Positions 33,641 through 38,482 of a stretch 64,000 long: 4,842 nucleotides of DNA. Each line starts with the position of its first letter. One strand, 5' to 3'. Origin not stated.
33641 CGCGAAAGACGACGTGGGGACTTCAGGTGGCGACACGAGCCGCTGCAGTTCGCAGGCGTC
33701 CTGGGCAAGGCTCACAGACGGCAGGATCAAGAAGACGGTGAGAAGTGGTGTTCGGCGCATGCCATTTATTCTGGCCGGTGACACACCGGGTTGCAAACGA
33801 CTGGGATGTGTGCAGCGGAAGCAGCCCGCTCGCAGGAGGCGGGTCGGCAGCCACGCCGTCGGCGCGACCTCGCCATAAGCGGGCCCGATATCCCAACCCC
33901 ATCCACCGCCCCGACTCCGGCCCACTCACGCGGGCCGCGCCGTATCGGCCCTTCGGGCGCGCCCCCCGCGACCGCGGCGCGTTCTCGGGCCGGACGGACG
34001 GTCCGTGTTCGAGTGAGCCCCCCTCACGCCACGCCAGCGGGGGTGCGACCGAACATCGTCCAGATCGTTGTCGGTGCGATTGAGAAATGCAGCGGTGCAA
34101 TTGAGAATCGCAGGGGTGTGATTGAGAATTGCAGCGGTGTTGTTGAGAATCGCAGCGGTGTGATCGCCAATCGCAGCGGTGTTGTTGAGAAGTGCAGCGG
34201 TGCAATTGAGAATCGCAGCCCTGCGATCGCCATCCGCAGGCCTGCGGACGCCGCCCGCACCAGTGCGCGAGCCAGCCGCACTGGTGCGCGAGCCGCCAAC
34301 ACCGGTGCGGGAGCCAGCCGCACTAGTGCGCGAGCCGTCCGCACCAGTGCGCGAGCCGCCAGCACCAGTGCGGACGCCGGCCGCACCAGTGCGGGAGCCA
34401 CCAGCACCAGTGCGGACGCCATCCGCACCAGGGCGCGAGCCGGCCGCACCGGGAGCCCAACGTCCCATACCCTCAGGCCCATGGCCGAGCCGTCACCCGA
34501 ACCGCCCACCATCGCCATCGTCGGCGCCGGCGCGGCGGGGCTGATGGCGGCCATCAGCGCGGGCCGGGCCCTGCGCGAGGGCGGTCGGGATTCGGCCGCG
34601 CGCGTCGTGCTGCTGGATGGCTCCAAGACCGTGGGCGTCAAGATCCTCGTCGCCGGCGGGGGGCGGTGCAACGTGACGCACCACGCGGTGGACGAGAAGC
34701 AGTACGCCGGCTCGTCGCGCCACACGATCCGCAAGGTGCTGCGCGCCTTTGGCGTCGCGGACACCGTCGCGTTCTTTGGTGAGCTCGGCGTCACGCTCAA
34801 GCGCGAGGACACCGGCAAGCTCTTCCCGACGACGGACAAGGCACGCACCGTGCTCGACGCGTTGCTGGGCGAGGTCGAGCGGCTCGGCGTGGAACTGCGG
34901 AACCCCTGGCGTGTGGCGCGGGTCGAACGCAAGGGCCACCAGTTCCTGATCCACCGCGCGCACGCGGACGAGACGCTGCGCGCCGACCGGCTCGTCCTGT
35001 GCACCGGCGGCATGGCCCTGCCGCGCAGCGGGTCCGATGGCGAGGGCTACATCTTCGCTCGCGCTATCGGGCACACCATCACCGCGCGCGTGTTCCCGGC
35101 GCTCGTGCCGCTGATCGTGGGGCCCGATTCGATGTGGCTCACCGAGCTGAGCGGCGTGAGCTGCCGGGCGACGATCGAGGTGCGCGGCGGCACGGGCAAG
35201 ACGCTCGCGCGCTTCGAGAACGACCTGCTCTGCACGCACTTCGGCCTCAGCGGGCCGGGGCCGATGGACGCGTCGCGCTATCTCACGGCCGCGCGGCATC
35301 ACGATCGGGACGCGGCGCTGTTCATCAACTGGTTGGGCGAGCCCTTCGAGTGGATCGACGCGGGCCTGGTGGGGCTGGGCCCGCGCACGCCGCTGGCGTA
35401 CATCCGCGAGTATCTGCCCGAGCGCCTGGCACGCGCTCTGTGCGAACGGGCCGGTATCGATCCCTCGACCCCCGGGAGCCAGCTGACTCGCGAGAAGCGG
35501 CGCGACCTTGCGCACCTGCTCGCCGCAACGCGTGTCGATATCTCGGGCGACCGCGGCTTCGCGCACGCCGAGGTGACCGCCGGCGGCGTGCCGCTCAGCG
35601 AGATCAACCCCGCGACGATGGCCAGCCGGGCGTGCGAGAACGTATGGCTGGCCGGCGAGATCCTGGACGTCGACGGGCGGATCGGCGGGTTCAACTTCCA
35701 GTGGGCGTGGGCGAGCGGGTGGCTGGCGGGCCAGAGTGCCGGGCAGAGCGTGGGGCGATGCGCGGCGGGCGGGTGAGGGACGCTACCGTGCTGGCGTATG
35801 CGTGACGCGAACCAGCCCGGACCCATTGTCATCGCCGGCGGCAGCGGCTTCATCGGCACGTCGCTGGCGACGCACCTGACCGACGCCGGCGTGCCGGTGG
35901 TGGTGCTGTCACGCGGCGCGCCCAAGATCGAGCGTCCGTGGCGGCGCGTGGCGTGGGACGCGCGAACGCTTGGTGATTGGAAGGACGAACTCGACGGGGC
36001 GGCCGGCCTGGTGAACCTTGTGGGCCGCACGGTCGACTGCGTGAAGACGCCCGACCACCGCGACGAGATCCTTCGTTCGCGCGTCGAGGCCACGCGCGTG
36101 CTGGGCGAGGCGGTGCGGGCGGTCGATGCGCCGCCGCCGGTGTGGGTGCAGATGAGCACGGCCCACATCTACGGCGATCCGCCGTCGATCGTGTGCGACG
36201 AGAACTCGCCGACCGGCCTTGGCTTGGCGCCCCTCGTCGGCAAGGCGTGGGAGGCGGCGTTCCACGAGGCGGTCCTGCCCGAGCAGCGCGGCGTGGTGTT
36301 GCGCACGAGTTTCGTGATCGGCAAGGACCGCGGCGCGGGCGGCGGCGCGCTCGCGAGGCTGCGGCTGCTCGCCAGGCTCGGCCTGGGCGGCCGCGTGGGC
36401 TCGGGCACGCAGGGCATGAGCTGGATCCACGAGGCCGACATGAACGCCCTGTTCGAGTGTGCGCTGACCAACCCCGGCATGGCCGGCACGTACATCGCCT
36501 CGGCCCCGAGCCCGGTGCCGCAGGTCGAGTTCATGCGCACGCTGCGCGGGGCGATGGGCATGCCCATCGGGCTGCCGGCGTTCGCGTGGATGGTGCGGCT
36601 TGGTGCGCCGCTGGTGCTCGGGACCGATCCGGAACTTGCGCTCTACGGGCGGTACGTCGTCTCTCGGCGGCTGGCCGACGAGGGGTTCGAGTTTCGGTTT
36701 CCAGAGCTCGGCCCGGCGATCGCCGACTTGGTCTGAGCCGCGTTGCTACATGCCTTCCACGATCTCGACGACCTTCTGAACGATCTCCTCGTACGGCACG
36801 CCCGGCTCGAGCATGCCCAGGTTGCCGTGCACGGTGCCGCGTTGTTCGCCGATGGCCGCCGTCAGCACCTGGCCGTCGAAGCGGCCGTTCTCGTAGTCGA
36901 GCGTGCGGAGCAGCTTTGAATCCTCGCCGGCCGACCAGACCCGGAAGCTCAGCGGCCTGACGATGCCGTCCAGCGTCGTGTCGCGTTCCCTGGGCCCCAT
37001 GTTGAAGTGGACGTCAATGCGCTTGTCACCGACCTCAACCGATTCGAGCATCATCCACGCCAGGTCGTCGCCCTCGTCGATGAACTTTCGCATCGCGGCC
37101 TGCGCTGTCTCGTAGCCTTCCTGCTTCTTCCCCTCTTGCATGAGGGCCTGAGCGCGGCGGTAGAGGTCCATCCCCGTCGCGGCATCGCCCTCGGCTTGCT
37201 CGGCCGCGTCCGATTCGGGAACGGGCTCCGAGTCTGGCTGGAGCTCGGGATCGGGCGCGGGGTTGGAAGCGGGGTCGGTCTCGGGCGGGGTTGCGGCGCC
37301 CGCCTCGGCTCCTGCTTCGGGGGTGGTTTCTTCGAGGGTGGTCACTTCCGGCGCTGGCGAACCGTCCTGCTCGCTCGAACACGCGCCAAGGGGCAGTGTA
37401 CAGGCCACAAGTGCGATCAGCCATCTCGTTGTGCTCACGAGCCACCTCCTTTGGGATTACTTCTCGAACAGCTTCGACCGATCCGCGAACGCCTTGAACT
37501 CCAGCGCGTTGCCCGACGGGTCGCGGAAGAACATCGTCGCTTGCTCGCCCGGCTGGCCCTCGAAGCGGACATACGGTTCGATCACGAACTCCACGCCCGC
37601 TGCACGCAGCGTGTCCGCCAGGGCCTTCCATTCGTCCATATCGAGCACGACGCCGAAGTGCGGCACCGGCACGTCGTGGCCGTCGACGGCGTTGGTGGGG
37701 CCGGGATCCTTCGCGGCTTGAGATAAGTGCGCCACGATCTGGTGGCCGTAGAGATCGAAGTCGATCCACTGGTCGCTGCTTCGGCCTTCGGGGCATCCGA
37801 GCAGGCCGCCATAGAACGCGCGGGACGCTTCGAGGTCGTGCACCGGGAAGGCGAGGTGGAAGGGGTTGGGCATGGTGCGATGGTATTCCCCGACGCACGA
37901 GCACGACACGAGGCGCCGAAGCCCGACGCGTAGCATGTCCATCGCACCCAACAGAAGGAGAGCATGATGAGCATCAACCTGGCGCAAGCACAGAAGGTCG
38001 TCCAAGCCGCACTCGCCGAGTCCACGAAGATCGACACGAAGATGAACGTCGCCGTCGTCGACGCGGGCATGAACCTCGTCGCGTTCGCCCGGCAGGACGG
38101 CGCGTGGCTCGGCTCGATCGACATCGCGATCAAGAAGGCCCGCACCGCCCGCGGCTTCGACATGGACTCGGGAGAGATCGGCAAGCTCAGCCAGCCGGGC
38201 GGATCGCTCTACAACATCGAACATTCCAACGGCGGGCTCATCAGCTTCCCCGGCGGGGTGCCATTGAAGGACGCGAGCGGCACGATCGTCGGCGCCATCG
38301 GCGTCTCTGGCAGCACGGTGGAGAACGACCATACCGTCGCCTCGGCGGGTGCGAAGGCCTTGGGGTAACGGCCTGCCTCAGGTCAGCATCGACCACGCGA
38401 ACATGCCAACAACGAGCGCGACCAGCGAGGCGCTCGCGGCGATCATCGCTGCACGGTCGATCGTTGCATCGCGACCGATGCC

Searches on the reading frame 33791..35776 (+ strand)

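Call 44: search_protein_families(library=pfam, proteins=[window:33791-35776:+], max_evalue=0.0001)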
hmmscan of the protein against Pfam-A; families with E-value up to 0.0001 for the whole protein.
window:33791-35776:+ (661 aa): 3 families
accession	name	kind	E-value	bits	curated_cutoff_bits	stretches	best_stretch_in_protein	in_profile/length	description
PF03486.20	HI0933_like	-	5.8e-74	249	50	1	240-648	2-243/244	HI0933-like protein Rossmann domain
PF22780.1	HI0933_like_1st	-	4.2e-21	75.9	27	1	436-595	2-165/165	HI0933-like protein barrel and H2TH domain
PF07992.20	Pyr_redox_2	-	1.4e-05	25.1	26.1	1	240-409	2-111/291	Pyridine nucleotide-disulphide oxidoreductase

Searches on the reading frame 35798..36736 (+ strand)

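Call 44: search_protein_families(library=pfam, proteins=[window:35798-36736:+], max_evalue=0.0001)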
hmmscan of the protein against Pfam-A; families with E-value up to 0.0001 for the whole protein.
window:35798-36736:+ (312 aa): 3 families
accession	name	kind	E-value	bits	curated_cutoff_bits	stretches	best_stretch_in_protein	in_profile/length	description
PF01370.27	Epimerase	-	1.5e-14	54.4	20.9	1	10-226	1-228/240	NAD dependent epimerase/dehydratase family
PF08338.16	DUF1731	-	4.5e-10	39.5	27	1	263-311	3-47/47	Domain of unknown function (DUF1731)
PF16363.11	GDP_Man_Dehyd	-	4.5e-05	23.5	27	0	12-41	2-31/332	GDP-mannose 4,6 dehydratase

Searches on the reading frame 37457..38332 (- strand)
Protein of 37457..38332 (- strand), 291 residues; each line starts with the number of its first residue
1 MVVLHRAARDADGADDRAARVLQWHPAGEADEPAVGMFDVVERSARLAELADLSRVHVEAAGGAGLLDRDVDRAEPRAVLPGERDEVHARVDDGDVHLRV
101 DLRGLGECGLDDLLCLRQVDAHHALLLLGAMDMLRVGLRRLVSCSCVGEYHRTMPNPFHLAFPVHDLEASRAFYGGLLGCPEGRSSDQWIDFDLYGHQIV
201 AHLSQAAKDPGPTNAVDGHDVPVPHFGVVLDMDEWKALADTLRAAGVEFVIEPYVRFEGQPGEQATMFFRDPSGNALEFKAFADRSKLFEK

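Call 44: search_protein_families(library=pfam, proteins=[window:37457-38332:-], max_evalue=0.0001)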
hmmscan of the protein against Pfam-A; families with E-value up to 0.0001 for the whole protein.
window:37457-38332:- (291 aa): 1 family
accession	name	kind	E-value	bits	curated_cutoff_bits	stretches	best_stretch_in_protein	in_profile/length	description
PF00903.31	Glyoxalase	-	3.3e-12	47.3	20.6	1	159-279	4-121/121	Glyoxalase/Bleomycin resistance protein/Dioxygenase superfamily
